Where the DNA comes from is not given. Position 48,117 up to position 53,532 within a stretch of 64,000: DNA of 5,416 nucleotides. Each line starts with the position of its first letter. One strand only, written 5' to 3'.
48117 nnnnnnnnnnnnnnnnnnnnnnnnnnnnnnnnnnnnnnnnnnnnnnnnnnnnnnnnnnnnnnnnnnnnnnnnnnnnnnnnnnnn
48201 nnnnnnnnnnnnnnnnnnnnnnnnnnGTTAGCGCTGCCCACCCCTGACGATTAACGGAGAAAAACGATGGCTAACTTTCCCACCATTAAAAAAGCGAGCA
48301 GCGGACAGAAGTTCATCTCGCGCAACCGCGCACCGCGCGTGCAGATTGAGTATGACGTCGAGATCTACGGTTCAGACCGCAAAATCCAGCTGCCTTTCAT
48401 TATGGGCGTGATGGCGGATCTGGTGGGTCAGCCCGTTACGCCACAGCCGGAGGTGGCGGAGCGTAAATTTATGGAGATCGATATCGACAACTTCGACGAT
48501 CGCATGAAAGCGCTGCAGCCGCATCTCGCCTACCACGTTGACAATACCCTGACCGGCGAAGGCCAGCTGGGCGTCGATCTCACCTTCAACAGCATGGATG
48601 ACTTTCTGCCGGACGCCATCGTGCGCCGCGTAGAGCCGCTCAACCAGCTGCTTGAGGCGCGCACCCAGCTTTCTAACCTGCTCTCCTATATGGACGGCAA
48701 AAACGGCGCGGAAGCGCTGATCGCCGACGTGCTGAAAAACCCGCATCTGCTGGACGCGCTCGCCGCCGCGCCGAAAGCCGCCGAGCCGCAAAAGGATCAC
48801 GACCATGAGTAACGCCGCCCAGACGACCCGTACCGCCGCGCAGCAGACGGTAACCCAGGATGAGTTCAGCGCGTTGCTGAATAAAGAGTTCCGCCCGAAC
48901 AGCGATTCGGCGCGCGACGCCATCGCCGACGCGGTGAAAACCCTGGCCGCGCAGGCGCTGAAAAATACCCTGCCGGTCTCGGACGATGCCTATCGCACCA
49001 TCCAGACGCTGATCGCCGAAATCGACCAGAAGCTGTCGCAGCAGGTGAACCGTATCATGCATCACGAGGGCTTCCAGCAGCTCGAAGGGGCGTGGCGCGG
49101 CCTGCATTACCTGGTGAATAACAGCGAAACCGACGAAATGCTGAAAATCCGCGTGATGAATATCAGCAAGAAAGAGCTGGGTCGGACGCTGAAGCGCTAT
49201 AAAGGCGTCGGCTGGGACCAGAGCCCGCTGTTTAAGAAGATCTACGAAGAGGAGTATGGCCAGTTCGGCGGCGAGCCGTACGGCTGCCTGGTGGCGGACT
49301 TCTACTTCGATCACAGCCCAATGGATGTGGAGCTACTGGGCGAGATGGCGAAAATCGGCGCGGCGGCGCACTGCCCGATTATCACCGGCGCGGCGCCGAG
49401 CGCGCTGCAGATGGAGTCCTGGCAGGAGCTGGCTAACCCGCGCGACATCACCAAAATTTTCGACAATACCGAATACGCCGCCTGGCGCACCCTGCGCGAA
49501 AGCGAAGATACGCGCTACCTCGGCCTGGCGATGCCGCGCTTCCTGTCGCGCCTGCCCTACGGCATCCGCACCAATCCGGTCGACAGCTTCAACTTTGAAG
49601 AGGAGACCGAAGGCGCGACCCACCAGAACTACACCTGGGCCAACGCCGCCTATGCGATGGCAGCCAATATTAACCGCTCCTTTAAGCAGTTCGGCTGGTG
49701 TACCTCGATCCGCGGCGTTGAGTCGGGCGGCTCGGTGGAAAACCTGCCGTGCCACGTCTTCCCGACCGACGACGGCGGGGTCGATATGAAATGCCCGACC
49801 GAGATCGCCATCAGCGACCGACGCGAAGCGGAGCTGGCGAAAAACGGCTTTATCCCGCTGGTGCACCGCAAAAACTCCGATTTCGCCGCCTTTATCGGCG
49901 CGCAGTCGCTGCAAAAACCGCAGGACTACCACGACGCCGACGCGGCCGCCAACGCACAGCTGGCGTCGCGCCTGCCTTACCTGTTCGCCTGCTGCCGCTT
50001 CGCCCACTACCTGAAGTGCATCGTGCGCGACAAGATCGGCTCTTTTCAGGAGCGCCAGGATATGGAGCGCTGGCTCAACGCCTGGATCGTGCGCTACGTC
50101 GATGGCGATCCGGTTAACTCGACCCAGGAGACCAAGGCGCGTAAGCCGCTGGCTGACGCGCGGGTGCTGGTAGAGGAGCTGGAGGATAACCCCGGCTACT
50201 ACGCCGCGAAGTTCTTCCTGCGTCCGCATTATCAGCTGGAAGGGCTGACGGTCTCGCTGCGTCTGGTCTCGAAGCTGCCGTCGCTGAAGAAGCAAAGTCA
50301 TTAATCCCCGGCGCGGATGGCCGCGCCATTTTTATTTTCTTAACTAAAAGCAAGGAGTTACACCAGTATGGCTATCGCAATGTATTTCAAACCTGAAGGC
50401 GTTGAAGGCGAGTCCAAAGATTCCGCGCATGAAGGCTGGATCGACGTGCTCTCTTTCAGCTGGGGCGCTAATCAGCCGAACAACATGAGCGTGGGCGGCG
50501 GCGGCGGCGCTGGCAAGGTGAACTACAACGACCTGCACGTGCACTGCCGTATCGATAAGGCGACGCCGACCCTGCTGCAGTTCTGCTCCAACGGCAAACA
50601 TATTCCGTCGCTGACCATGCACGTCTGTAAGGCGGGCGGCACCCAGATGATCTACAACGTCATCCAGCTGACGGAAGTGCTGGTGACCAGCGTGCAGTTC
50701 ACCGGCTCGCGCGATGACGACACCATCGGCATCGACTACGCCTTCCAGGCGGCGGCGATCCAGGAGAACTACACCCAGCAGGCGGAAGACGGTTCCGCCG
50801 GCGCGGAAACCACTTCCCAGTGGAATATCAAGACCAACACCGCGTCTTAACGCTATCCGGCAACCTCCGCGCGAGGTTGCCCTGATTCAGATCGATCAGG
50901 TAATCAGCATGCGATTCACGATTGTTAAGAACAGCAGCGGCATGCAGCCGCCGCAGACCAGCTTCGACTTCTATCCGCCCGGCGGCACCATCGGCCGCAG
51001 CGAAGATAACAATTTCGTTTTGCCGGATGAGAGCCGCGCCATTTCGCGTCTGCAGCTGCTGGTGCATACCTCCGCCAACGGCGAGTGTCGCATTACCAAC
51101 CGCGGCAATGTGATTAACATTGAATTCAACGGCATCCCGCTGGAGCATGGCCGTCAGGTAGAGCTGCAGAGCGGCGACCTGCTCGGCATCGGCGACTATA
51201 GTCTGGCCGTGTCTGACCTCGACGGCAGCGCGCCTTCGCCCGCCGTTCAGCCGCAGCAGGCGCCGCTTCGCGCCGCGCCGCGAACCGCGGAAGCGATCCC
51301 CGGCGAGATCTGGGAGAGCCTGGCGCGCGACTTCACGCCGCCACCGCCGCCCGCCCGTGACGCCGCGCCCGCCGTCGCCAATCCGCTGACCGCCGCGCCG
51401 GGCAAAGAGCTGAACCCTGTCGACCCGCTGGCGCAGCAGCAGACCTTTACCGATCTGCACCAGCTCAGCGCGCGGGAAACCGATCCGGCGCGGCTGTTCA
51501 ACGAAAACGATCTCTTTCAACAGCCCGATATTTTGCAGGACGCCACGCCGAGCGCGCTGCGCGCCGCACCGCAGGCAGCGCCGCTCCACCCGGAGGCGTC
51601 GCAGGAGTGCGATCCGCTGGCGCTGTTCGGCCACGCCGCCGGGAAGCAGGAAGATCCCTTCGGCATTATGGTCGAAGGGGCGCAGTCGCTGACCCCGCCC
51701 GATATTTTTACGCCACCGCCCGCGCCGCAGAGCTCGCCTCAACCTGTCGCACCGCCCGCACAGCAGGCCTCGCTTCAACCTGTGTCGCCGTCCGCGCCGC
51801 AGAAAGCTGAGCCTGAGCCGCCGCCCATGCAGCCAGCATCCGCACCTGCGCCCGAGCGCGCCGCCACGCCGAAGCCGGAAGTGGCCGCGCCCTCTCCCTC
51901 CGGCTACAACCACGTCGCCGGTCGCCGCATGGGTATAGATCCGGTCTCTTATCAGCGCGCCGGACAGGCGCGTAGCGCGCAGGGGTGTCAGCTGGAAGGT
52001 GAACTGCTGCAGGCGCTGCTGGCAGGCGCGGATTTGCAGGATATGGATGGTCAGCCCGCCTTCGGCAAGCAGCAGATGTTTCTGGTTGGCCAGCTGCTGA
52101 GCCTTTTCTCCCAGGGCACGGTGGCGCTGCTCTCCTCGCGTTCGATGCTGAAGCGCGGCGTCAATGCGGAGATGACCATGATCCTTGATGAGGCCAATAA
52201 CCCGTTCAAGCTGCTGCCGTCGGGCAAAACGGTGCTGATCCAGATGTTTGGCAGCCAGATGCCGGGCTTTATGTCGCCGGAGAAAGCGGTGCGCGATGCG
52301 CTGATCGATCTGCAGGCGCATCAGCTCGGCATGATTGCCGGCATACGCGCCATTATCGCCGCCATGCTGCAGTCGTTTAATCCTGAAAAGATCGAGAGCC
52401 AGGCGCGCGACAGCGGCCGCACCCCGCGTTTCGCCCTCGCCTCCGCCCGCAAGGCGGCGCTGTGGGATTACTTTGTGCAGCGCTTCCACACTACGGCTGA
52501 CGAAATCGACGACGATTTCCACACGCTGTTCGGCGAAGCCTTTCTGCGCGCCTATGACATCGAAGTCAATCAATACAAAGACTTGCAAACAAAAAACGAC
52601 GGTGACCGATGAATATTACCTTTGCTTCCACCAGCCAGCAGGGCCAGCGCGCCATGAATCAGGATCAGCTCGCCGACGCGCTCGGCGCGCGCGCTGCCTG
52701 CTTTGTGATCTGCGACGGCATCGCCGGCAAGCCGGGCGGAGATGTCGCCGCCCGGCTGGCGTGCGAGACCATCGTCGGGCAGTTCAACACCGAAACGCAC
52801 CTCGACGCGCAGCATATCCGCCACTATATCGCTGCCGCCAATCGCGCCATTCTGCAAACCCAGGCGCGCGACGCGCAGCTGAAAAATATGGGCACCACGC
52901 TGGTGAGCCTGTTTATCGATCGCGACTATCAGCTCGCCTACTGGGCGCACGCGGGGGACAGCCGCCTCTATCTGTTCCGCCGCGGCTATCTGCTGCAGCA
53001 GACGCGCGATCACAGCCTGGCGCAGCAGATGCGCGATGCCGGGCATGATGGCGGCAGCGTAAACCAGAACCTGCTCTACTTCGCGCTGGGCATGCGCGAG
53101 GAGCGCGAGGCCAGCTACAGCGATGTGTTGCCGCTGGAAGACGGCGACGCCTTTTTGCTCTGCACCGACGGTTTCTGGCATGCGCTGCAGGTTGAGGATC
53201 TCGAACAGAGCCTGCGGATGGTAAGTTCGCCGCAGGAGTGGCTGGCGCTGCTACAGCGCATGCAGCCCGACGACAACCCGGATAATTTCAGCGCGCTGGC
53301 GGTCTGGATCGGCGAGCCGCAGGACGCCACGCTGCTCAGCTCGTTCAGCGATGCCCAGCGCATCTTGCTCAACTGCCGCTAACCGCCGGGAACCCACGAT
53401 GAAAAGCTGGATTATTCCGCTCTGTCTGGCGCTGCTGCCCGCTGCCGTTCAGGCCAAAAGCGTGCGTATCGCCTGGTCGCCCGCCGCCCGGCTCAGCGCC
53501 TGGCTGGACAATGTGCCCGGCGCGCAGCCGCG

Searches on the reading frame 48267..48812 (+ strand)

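Call 20: search_protein_families(library=pfam, proteins=[window:48267-48812:+], max_evalue=0.001)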
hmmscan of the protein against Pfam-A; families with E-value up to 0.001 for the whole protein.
window:48267-48812:+ (181 aa): 1 family
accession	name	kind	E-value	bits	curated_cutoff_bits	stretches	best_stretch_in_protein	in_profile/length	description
PF05591.17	T6SS_VipA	-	8e-56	188.6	24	1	17-168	1-153/155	Type VI secretion system, VipA, VC_A0107 or Hcp2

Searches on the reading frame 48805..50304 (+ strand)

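Call 20: search_protein_families(library=pfam, proteins=[window:48805-50304:+], max_evalue=0.001)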
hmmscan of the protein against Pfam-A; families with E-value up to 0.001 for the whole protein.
window:48805-50304:+ (499 aa): 2 families
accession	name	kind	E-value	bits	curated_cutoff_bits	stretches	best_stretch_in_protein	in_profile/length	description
PF05943.17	VipB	-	1.3e-136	455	27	1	68-370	2-301/301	EvpB/VC_A0108, tail sheath N-terminal domain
PF18945.5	VipB_2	-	2.2e-43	147.4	27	1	380-491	2-112/112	EvpB/VC_A0108, tail sheath gpW/gp25-like domain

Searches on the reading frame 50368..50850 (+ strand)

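Call 95: search_protein_families(library=pfam, proteins=[window:50368-50850:+], max_evalue=0.01)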
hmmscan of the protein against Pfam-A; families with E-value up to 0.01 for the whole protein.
window:50368-50850:+ (160 aa): 1 family
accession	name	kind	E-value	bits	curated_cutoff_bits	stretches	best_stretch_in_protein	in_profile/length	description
PF05638.18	T6SS_HCP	-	1.7e-33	116.1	23.5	1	6-125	1-123/129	Type VI secretion system effector, Hcp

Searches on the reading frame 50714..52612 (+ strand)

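Call 20: search_protein_families(library=pfam, proteins=[window:50714-52612:+], max_evalue=0.001)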
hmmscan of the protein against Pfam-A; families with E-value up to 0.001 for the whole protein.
window:50714-52612:+ (632 aa): 2 families
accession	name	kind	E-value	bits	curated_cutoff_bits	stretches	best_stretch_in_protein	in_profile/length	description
PF20232.3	T6SS_FHA_C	-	2.2e-45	155.1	23.7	1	447-615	11-178/180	C-terminal domain of Type VI secretion system FHA protein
PF00498.31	FHA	-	2.3e-06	28.4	20.7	1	92-160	2-67/67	FHA domain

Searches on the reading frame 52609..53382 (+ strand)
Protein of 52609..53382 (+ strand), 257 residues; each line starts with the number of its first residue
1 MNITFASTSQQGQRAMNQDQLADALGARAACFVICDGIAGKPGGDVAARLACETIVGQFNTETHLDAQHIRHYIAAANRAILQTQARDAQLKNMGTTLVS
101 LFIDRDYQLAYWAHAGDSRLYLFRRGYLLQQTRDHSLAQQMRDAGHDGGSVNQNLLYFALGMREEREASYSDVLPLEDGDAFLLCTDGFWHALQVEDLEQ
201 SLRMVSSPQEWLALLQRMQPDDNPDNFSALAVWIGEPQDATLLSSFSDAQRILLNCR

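Call 20: search_protein_families(library=pfam, proteins=[window:52609-53382:+], max_evalue=0.001)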
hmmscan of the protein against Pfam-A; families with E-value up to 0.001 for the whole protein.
window:52609-53382:+ (257 aa): 3 families
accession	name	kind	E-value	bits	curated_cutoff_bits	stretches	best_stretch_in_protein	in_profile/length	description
PF13672.11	PP2C_2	-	1.7e-16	60.9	24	1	8-202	3-188/209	Protein phosphatase 2C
PF00481.26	PP2C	-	1.6e-06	28.4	20.3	1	26-137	31-142/255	Protein phosphatase 2C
PF07228.17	SpoIIE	-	6.1e-06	26.7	25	1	43-197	14-138/192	Stage II sporulation protein E (SpoIIE)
